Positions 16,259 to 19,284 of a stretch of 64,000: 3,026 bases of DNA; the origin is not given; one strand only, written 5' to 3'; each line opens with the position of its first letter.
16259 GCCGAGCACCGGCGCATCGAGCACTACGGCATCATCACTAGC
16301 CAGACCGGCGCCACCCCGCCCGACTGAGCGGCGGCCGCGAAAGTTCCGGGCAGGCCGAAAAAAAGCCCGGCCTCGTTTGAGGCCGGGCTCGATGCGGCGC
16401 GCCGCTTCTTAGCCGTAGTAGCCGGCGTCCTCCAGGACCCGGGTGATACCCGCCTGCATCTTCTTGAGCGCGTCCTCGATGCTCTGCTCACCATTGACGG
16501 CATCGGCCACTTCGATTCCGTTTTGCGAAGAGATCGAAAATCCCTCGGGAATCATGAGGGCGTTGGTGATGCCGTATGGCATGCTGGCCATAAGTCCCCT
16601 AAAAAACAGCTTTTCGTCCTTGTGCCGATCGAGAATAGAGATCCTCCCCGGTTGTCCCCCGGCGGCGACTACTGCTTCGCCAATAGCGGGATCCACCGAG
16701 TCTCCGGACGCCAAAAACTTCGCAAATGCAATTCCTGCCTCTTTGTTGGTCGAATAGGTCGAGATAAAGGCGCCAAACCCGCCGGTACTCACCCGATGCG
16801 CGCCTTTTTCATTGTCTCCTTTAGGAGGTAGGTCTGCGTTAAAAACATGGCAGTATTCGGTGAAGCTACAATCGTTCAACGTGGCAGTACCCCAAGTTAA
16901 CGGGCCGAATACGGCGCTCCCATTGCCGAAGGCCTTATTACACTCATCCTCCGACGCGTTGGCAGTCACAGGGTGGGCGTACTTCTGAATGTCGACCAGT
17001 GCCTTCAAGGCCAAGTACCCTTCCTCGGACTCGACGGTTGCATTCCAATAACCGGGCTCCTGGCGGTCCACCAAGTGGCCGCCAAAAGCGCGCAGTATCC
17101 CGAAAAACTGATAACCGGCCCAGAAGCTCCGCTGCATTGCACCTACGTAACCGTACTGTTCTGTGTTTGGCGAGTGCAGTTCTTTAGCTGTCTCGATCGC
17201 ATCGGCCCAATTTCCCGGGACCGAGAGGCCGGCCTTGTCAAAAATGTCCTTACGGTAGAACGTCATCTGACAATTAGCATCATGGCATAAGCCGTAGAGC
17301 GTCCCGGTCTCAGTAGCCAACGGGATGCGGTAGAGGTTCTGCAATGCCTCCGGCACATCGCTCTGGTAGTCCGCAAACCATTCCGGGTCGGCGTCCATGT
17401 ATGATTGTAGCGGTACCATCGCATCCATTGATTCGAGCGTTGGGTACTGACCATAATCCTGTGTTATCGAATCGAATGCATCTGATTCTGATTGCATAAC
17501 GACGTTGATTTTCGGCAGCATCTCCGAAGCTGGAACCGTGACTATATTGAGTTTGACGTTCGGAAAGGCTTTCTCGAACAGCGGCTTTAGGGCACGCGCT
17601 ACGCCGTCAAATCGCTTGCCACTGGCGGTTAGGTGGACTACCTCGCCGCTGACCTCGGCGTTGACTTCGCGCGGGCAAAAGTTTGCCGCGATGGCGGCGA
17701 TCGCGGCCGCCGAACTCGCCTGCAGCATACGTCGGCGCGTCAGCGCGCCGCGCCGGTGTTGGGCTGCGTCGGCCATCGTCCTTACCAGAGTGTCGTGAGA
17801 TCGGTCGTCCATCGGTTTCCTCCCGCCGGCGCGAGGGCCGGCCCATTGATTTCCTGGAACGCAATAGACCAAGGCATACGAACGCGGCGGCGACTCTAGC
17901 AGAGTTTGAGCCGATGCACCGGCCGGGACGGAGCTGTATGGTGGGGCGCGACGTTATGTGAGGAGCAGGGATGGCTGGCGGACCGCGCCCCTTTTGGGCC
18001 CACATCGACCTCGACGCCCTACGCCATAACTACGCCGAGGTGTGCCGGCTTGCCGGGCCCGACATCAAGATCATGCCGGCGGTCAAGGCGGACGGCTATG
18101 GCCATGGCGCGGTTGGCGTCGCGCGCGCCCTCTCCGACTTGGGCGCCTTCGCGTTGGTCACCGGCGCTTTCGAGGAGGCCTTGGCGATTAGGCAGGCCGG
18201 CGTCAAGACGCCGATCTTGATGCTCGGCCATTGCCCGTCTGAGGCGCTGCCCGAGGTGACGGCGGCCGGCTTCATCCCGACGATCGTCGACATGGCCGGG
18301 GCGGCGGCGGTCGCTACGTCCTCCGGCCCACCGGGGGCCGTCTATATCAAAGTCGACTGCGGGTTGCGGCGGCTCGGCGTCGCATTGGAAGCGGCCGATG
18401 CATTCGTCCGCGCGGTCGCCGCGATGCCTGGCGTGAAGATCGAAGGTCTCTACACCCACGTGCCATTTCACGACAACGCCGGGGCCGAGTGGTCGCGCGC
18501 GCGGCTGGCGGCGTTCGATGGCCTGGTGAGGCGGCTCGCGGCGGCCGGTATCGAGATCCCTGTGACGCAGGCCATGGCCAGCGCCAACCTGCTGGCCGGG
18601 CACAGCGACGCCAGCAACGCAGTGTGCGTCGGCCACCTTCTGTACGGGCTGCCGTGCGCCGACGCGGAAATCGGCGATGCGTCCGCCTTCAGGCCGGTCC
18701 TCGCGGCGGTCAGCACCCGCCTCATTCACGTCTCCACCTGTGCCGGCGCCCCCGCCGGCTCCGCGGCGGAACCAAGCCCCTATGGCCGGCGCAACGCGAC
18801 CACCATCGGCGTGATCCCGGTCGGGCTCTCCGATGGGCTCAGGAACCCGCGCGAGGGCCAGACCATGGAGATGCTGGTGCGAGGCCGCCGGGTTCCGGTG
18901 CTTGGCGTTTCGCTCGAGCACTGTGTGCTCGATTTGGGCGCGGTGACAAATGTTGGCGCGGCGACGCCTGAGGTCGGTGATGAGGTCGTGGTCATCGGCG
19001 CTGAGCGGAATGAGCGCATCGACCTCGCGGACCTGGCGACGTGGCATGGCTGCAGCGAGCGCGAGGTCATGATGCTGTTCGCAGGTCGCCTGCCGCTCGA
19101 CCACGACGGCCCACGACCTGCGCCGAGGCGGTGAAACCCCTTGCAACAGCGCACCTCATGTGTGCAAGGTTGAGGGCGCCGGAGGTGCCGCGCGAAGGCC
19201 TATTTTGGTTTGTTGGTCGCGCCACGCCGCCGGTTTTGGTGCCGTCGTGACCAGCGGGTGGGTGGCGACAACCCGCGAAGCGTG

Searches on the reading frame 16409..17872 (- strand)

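Call 72: search_protein_families(library=pfam, proteins=[window:16409-17872:-], max_evalue=0.00001)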
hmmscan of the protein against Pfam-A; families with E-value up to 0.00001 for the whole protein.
window:16409-17872:- (487 aa): 1 family
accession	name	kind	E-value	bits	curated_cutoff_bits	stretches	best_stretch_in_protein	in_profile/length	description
PF01547.30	SBP_bac_1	-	1.8e-27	97.6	26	1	90-389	12-302/307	Bacterial extracellular solute-binding protein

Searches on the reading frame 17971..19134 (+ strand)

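Call 72: search_protein_families(library=pfam, proteins=[window:17971-19134:+], max_evalue=0.00001)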
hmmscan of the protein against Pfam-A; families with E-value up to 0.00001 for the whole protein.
window:17971-19134:+ (387 aa): 2 families
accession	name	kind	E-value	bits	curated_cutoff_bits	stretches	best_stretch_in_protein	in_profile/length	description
PF01168.26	Ala_racemase_N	-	4.9e-49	167.4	24.1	1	12-227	1-218/220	Alanine racemase, N-terminal domain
PF00842.27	Ala_racemase_C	-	1.8e-15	57.1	25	1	274-375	29-124/127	Alanine racemase, C-terminal domain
